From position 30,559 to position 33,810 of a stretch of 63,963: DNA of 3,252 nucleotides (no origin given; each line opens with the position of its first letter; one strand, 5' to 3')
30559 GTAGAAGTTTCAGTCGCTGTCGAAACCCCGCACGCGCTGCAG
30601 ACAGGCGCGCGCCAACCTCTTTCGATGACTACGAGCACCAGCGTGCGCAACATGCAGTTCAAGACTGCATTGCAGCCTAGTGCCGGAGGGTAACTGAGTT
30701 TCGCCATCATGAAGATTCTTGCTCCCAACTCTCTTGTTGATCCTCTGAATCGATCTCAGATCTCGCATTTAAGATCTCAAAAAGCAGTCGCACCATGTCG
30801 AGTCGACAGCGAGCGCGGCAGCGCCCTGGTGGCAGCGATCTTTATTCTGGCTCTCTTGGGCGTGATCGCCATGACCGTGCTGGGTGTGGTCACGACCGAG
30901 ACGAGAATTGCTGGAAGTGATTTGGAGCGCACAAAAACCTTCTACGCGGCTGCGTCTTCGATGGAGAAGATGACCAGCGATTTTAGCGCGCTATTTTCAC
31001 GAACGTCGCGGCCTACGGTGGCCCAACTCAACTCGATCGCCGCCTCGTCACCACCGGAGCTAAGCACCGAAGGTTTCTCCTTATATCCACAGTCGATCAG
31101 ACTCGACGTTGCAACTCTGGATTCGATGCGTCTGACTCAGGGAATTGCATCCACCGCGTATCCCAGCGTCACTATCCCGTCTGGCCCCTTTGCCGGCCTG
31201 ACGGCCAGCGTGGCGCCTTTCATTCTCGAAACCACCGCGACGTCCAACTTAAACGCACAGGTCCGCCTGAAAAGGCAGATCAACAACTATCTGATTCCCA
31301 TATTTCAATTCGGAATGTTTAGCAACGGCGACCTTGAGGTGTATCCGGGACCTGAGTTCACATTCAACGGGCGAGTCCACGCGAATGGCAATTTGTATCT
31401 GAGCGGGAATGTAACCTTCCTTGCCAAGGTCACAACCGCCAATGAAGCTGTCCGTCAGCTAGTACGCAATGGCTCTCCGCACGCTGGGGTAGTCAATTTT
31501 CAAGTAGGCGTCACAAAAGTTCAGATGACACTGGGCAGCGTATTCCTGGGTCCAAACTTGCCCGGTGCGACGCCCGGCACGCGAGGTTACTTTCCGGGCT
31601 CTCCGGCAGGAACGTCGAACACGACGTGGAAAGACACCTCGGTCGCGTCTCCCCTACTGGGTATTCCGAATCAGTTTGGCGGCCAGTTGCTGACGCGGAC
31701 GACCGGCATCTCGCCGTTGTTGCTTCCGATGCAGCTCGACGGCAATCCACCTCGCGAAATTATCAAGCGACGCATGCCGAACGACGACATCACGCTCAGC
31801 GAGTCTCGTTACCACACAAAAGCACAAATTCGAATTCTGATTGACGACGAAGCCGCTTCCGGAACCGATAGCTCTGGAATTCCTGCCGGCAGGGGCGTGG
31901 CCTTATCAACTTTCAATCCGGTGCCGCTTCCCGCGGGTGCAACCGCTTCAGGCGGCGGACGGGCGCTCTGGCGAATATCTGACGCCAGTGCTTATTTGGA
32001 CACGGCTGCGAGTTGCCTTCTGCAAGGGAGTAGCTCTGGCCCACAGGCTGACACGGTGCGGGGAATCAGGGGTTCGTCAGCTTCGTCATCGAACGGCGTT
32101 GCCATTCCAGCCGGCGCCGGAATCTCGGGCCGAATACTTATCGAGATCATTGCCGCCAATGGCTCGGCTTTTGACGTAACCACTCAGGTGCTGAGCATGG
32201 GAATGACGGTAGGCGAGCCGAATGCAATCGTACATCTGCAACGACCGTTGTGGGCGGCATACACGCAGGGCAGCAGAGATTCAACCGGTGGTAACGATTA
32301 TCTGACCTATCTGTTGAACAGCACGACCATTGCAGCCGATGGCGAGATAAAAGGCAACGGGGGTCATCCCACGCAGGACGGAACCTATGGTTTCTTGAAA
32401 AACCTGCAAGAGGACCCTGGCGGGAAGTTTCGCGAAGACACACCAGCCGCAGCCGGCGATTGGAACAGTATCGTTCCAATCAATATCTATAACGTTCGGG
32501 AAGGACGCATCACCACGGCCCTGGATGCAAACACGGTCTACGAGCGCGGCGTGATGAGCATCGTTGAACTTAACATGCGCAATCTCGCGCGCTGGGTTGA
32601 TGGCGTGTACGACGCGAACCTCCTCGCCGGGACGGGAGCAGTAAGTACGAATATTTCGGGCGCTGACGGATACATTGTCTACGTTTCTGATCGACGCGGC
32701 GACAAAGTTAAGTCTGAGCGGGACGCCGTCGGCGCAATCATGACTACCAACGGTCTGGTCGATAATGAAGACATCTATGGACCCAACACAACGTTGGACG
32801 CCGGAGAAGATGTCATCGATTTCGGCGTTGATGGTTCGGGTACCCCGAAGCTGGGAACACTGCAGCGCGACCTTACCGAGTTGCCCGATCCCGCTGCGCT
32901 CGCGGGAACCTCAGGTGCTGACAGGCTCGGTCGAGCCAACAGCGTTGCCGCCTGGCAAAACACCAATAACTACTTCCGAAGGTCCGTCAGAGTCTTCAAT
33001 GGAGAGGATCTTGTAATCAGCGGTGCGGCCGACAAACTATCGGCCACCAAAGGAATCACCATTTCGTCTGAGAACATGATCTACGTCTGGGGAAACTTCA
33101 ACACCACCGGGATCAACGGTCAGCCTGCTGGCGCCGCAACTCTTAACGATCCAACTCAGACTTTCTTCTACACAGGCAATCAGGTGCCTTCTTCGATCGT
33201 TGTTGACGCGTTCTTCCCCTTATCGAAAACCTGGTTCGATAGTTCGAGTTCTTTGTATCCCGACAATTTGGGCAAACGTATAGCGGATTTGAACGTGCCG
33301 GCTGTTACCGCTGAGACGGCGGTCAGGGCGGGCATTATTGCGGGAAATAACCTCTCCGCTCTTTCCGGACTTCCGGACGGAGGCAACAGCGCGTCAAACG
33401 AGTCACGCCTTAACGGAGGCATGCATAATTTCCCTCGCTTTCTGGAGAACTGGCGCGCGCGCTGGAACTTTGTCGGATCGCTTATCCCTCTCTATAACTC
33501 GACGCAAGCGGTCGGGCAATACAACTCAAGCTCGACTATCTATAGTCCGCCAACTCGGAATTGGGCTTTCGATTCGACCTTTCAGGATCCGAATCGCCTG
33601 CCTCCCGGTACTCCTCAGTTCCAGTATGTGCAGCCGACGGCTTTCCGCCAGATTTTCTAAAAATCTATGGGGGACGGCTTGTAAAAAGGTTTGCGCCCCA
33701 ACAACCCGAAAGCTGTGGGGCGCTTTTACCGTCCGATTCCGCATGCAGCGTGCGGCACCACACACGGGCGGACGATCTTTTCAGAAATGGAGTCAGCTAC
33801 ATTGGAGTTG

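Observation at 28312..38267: Two tandem sigma-54-driven minor-pilin modules in GspH-I-J-K order, with no core pilus machinery nearby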

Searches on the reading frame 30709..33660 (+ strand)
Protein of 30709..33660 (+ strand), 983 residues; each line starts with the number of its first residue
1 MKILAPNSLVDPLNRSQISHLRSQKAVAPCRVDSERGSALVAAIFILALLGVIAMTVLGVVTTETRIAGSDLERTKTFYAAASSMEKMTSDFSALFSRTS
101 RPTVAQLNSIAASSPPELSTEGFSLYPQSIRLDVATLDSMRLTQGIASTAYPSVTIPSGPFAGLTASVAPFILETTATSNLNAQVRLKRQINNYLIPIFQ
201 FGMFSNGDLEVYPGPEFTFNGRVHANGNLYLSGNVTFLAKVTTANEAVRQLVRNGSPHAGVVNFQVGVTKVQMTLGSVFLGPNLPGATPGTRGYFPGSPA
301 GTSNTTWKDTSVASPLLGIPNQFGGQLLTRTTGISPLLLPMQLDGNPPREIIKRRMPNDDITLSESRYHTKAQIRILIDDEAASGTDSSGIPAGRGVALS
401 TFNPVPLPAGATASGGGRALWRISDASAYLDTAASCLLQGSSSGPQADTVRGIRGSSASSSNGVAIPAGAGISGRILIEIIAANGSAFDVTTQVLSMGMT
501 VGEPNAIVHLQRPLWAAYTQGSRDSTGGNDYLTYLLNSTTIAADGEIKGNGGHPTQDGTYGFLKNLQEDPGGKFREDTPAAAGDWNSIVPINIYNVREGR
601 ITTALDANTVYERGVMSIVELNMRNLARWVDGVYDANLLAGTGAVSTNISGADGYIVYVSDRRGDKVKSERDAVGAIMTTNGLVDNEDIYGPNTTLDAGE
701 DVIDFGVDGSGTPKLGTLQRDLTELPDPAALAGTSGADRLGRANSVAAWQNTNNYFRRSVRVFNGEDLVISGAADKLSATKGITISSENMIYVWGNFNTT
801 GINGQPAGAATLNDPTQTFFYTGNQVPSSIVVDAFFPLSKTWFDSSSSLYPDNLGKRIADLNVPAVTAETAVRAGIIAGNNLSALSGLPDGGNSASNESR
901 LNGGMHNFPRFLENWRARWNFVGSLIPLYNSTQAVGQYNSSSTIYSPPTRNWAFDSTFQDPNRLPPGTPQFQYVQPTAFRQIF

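Call 3: search_protein_families(library=pfam, proteins=[window:30709-33660:+], max_evalue=0.1)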
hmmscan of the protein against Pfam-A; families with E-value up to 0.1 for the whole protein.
window:30709-33660:+ (983 aa): 2 families
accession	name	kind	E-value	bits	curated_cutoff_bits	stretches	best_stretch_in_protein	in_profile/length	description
PF14341.11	PilX_N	-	0.0047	17.3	25.5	1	36-84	1-49/51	PilX N-terminal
PF16241.10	DUF4900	-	0.097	13.5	29.4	0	204-244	48-87/89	Domain of unknown function (DUF4900)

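Call 4: search_protein_families(library=ncbifam, proteins=[window:30709-33660:+], max_evalue=0.1)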
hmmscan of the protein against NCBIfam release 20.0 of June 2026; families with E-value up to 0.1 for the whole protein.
window:30709-33660:+ (983 aa): 4 families
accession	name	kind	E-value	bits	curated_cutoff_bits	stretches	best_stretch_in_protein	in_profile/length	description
NF038301.1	EPS_HpsA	equivalog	2.7e-14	51.8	400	2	892-939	1346-1397/1503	hormogonium polysaccharide biosynthesis protein HpsA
NF037980.1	T2SS_GspK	equivalog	0.012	15.1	130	1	35-89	1-54/307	type II secretion system minor pseudopilin GspK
NF051896.1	tapirin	equivalog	0.017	13.4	600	1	34-95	16-77/660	cellulose-binding protein tapirin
TIGR02600.1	Verru_Chthon_A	subfamily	0.067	11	332.3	0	37-75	1-39/1296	Verru_Chthon cassette protein A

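Call 11: find_encoding_contigs(protein=window:30709-33660:+, flank=10000, max_places=6)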
Protein window:30709-33660:+ (983 aa): no gene with exactly this product is on record in the collection.

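Call 13: find_homologous_proteins(query=window:30709-33660:+, max_evalue=0.001)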
Query window:30709-33660:+ (983 aa): 756 proteins with E <= 0.001 among 8000 candidates; the best 120 are listed.
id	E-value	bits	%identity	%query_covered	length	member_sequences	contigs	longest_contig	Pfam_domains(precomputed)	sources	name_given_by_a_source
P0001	0.0e+0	2188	100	100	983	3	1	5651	-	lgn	-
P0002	0.0e+0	1678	79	97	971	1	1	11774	-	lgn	-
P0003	0.0e+0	1640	77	97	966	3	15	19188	-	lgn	-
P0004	0.0e+0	1554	73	97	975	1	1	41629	-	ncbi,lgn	-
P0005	0.0e+0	1520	72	98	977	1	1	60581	-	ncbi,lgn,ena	-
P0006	0.0e+0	1517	72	97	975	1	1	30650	-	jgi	jgi:Tfp pilus assembly protein PilX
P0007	0.0e+0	1511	73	95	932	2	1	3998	-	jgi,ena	-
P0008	0.0e+0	1502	70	98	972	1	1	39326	-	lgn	-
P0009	0.0e+0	1499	70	97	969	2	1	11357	-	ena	-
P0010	0.0e+0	1470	69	97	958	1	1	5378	-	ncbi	-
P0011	0.0e+0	1461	69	98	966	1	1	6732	-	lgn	-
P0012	0.0e+0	1454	69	97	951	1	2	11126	-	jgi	jgi:hypothetical protein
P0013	0.0e+0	1453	69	97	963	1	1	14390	-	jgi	jgi:hypothetical protein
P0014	0.0e+0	1449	68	97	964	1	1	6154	-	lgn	-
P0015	0.0e+0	1446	68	97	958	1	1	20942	-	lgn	-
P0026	0.0e+0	1389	66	98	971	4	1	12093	PF14341.12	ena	-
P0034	0.0e+0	1345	66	96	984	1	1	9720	PF14341.12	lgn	-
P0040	0.0e+0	1329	65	96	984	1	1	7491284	PF14341.12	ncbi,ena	-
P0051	0.0e+0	1308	64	97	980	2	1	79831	PF14341.12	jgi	jgi:hypothetical protein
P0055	0.0e+0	1301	66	53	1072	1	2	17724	PF14341.12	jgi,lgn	jgi:hypothetical protein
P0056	0.0e+0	1301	64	96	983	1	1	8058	PF14341.12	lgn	-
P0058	0.0e+0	1295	63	97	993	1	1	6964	PF14341.12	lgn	-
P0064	0.0e+0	1276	60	98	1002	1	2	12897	PF14341.12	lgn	-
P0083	0.0e+0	1246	62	98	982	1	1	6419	PF14341.12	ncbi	-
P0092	0.0e+0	1237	60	98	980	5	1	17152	PF14341.12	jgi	-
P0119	0.0e+0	1221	60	98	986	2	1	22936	PF14341.12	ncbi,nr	ncbi:MAG TPA: PilX N-terminal domain-containing pilus assembly protein [Pyrinomonadaceae bacterium]|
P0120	0.0e+0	1220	60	98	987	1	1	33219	PF14341.12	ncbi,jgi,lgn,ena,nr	ncbi:MAG TPA: PilX N-terminal domain-containing pilus assembly protein [Pyrinomonadaceae bacterium]|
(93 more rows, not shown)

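Call 14: find_encoding_contigs(protein=P0040, flank=10000, max_places=2)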
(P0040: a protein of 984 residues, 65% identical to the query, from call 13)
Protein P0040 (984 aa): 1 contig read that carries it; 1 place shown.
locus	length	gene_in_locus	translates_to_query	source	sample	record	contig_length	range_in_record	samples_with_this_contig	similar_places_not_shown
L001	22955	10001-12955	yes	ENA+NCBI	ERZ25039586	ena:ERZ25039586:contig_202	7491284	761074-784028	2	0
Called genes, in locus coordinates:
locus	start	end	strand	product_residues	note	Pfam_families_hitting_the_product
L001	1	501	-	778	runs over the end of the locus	PF20703:nSTAND1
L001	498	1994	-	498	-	PF13676:TIR_2 (faint)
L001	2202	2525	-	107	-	-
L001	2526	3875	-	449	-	PF07719:TPR_2 (faint), PF13181:TPR_8 (faint), PF13428:TPR_14 (faint), PF13432:TPR_16 (faint), PF14559:TPR_19 (faint), PF13424:TPR_12 (weak), PF02954:HTH_8 (weak)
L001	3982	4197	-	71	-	-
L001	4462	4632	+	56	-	-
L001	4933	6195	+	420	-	PF01594:AI-2E_transport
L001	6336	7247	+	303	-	PF00487:FA_desaturase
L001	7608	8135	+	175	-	PF07963:N_methyl (weak)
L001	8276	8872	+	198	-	PF07963:N_methyl (weak)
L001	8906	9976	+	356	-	PF07963:N_methyl (weak)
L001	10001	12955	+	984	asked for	PF14341:PilX_N (weak)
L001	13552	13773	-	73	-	-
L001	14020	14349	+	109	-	PF00166:Cpn10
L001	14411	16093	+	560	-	PF00118:Cpn60_TCP1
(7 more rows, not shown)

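Call 15: find_encoding_contigs(protein=P0005, flank=10000, max_places=2)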
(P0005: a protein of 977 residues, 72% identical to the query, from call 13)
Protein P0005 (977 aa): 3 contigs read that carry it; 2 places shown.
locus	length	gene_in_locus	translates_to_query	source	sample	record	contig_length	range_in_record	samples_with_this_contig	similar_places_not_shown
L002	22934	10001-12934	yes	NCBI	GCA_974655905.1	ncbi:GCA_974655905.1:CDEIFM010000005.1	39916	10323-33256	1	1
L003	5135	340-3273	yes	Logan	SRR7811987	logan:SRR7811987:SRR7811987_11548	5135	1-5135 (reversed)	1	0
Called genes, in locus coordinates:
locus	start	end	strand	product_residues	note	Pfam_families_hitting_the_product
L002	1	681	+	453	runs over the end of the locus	PF00202:Aminotran_3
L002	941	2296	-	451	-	PF22039:HUTI_composite_bact (weak), PF01979:Amidohydro_1, PF07969:Amidohydro_3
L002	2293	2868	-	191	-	PF01464:SLT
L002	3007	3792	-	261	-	-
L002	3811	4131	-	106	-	-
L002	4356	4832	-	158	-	PF01850:PIN (weak)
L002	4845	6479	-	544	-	PF07719:TPR_2 (faint), PF13181:TPR_8 (faint), PF13428:TPR_14 (faint), PF13432:TPR_16 (weak), PF13650:Asp_protease_2, PF13975:gag-asp_proteas, PF13650:Asp_protease_2, PF13975:gag-asp_proteas, +4 more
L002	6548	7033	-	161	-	PF22175:Ogg-HhH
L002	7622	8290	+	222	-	PF12019:GspH (faint)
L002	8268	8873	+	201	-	PF07963:N_methyl (faint)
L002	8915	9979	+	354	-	PF07963:N_methyl (weak)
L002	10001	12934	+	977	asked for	-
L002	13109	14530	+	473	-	PF02113:Peptidase_S13, PF13354:Beta-lactamase2 (weak)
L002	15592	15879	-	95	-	-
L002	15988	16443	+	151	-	-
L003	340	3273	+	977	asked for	-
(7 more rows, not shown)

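Call 19: search_solved_structures(query=A1, max_evalue=1)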
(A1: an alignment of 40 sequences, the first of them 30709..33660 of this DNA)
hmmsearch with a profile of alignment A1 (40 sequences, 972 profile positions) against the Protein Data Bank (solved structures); distinct sequences matched with E-value up to 1: 0.

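Call 29: find_related_loci(query=A1, collection=genome_contigs, flank=10000)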
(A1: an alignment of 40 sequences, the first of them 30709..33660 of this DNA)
Query A1 (983 aa) in genome_contigs; peptide patterns used: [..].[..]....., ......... (x = any residue, [..] = any of these).
599 stretches matched a pattern (row limit reached: there are more); 560 encode a relative of the query (tblastn E <= 1e-3); the best 80 are kept; 76 distinct loci.
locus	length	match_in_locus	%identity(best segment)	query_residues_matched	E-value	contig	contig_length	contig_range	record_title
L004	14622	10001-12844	67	31-983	0e+0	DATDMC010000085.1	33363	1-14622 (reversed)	MAG TPA_asm: Pyrinomonadaceae bacterium isolate SMAG_U400 k141_870142, whole genome shotgun sequence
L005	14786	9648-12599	62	23-983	0e+0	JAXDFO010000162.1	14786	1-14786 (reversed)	MAG: Blastocatellia bacterium isolate BP_48 scaffold_3519480, whole genome shotgun sequence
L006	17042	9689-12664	62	20-983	0e+0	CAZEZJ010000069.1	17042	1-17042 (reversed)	MAG TPA_asm: uncultured Blastocatellaceae bacterium isolate binchicken_co174_37 genome assembly, contig: NODE_469_length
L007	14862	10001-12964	61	31-983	0e+0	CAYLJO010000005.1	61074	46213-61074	MAG TPA_asm: uncultured Blastocatellaceae bacterium isolate SRP272529_co1_149 genome assembly, contig: NODE_530_length_6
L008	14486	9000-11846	61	53-983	0e+0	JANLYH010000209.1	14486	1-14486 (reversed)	MAG: Pyrinomonadaceae bacterium isolate OTE_14_metabat.353 OTE_14_k141_4025630, whole genome shotgun sequence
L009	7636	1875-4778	60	34-983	0e+0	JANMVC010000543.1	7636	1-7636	MAG: Pyrinomonadaceae bacterium isolate SOY_1_B_metabat.116 SOY_1_B_k141_1410279, whole genome shotgun sequence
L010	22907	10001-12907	61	34-983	0e+0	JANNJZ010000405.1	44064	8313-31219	MAG: Pyrinomonadaceae bacterium isolate SOY_4_C_metabat_258 SOY_4_C_k141_2948779, whole genome shotgun sequence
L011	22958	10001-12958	60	18-983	0e+0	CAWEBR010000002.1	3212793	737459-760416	MAG: Pyrinomonadaceae bacterium isolate MFD01275.bin.2.212 genome assembly, contig: contig_2304, whole genome shotgun se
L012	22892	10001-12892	61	34-983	0e+0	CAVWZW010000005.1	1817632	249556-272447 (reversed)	MAG: Pyrinomonadaceae bacterium isolate MFD04212.bin.2.234 genome assembly, contig: contig_583, whole genome shotgun seq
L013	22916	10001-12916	60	34-983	0e+0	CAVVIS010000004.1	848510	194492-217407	MAG: Blastocatellia bacterium isolate MFD01916.bin.1.77 genome assembly, contig: contig_5154, whole genome shotgun seque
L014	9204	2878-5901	58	35-983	0e+0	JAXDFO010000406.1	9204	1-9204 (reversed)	MAG: Blastocatellia bacterium isolate BP_48 scaffold_3475955, whole genome shotgun sequence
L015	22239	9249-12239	56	29-983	0e+0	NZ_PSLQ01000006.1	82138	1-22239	MAG: Pyrinomonas sp. isolate ERB_32_1 NODE_60_length_82138_cov_5.285528, whole genome shotgun sequence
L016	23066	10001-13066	55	35-983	0e+0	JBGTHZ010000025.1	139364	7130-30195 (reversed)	MAG: Pyrinomonadaceae bacterium isolate JTS-RE251 k141_8374244, whole genome shotgun sequence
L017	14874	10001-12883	53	16-983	0e+0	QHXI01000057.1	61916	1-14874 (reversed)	MAG: Acidobacteria bacterium isolate gp4 AA24 14_0927_12_20cm_scaffold_303_curated, whole genome shotgun sequence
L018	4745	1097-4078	54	35-983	0e+0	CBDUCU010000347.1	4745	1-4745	MAG TPA_asm: uncultured bacterium isolate ERR2431955_concoct_83 genome assembly, contig: ERZ23878311.18000, whole genome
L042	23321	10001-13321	58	9-983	0e+0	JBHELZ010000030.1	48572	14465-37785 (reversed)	MAG: Pyrinomonadaceae bacterium isolate S2_bin.40.strict S2_NODE_30, whole genome shotgun sequence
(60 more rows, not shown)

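Call 38: predict_structure(alignment_id=A1)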
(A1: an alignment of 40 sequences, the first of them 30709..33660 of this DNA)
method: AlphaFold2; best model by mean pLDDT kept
length: 983 residues; sequences in the alignment: 40
mean_pLDDT: 53.1   pTM: 0.46
mean pLDDT of the five models: 53.1, 52.9, 52.8, 50.5, 46.8
residues with pLDDT >= 90: 0; 70-90: 196; 50-70: 368; < 50: 419
segments of 3 or more residues with pLDDT < 50: 1-32, 158-164, 197-207, 219-222, 319-326, 332-352, 361-370, 409-419, 439-443, 512-553, 556-565, 568-599, 681-692, 696-703, 766-780, 789-845, 858-983
pLDDT, mean of each block of 10 residues (from residue 1): 38 35 36 51 73 70 66 81 80 61 72 81 84 82 70 60 60 87 84 54 47 52 57 60 60 56 60 64 68 62 65 52 46 33 27 52 46 73 64 78 67 46 56 52 52 65 60 77 75 77 67 40 39 42 42 47 47 40 33 43 65 58 76 73 76 69 58 58 42 46 55 56 56 66 56 52 50 38 57 33 31 35 34 31 50 55 40 24 26 27 24 24 23 24 24 31 35 23 21
secondary structure, 60 per line:
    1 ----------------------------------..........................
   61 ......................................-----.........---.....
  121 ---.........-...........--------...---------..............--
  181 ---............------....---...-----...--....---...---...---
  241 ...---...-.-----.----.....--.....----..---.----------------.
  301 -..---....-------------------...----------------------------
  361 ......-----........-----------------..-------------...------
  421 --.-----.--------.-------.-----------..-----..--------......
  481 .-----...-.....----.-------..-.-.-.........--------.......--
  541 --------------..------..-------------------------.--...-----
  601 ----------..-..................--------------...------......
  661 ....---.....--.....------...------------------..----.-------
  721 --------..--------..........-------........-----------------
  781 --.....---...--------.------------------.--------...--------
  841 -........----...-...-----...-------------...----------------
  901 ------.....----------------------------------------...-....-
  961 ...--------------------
elements in order (helices of 4 or more, strands of 3 or more residues): H35-98 H104-112 H116-120 E124-132 H134-144 E153-155 E165-178 E184-195 E202-205 E209-211 E217-219 E222-225 E229-231 E235-237 E241-243 E247-249 E262-266 E269-273 H307-310 H361-366 E372-379 E475-481 E487-489 H491-495 H515-523 H532-538 E593-595 E614-622 H623-631 E655-661 E668-672 E675-679 H739-748 E756-763 E783-787 E791-793 E830-832 H842-849 H907-911 H956-959

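Call 39: search_protein_representatives(protein=window:30709-33660:+)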
Query: 983 residues. Proteins with E-value up to 0.001 (for the whole library): 2820; up to 1e-10: 1566; up to 1e-30: 312. The best 150 are listed.
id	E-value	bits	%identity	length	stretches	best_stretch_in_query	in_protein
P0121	0.0e+00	1147.2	61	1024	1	32-982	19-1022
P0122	0.0e+00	1111.4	62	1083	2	458-982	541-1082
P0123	1.2e-288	976.5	54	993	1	31-981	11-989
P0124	1.3e-278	943.3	59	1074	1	32-983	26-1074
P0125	2.6e-260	882.7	54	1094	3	22-470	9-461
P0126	6.4e-252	854.9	55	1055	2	33-759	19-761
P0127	2.8e-243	826.3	52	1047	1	33-982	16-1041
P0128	2.3e-241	820.0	51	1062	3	33-564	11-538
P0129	8.9e-227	771.7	63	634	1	376-982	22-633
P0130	2.4e-215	733.9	51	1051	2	33-730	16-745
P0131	1.5e-211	721.3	52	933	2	335-982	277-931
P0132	5.9e-186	636.6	66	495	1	497-982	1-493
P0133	1.6e-179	615.3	48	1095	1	34-982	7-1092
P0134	2.0e-179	615.0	50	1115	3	31-528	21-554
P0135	2.6e-174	598.1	49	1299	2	14-528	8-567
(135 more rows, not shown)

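Call 45: fold_search(model_id=the predicted structure, library=pdb)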
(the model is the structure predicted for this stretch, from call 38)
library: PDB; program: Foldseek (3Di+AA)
matches with E <= 10: 477; with E <= 0.001: 0
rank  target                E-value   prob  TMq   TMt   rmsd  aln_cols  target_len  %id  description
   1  9q8z_A                3.6e-01  0.10  0.05  0.07  14.6       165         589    9  Human chondroitin sulfate polymerase complex CHSY3-CHPF (released 2025-12-03)
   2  7rxu                  4.0e-01  0.16  0.04  0.19  13.4        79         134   11  Crystal structure of Cj1090c (released 2022-08-31)
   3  9o4g_B                4.7e-01  0.04  0.03  0.04  18.5       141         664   11  Cryo-EM structure of the CHSY3-CHPF1 chondroitin synthase heterodimer (released 2026-03-04)
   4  6qvf_C                5.9e-01  0.23  0.02  0.13  13.7        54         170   18  TT_C0855 competence pilin from Thermus thermophilus HB27 (released 2019-05-29)
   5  4ezi                  6.6e-01  0.09  0.04  0.09  13.6        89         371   11  Crystal structure of a putative hydrolase (lpg1103) from Legionella pneumophila subsp. pneumophila str. Philadelphia 1 a (released 2012-06-27)
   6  6qvf_A                7.9e-01  0.20  0.02  0.13  13.7        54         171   18  TT_C0855 competence pilin from Thermus thermophilus HB27 (released 2019-05-29)
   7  2jks                  8.8e-01  0.09  0.04  0.10  10.4        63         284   14  Crystal structure of the the bradyzoite specific antigen BSR4 from toxoplasma gondii. (released 2009-02-03)
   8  8oki_B                9.3e-01  0.13  0.06  0.06  20.2       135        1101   16  Cryo-EM structure of Pyrococcus furiosus transcription elongation complex bound to Spt4/5 (released 2024-04-24)
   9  7tni_A                9.8e-01  0.08  0.04  0.20  10.8        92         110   14  Structure of EC12 Y1392W variant of BT-R1 from Manduca sexta, a Cry1A toxin binding domain (released 2022-05-04)
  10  3lbe_A                1.0e+00  0.03  0.03  0.14  16.2       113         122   15  The Crystal Structure of smu.793 from Streptococcus mutans UA159 bound to acetyl CoA (released 2011-01-12)
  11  6qvf_B                1.1e+00  0.16  0.02  0.13  13.8        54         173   18  TT_C0855 competence pilin from Thermus thermophilus HB27 (released 2019-05-29)
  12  6qvf_D                1.1e+00  0.16  0.02  0.13  13.8        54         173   18  TT_C0855 competence pilin from Thermus thermophilus HB27 (released 2019-05-29)
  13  5tse_A                1.2e+00  0.04  0.03  0.14  13.7        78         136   10  2.35 Angstrom Crystal Structure Minor Lipoprotein from Acinetobacter baumannii. (released 2016-11-09)
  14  8p0w_A                1.2e+00  0.30  0.05  0.20   5.2        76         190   14  Structure of the human Commander complex COMMD ring (released 2024-03-20)
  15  7tni_C                1.3e+00  0.05  0.04  0.17  10.6        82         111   16  Structure of EC12 Y1392W variant of BT-R1 from Manduca sexta, a Cry1A toxin binding domain (released 2022-05-04)
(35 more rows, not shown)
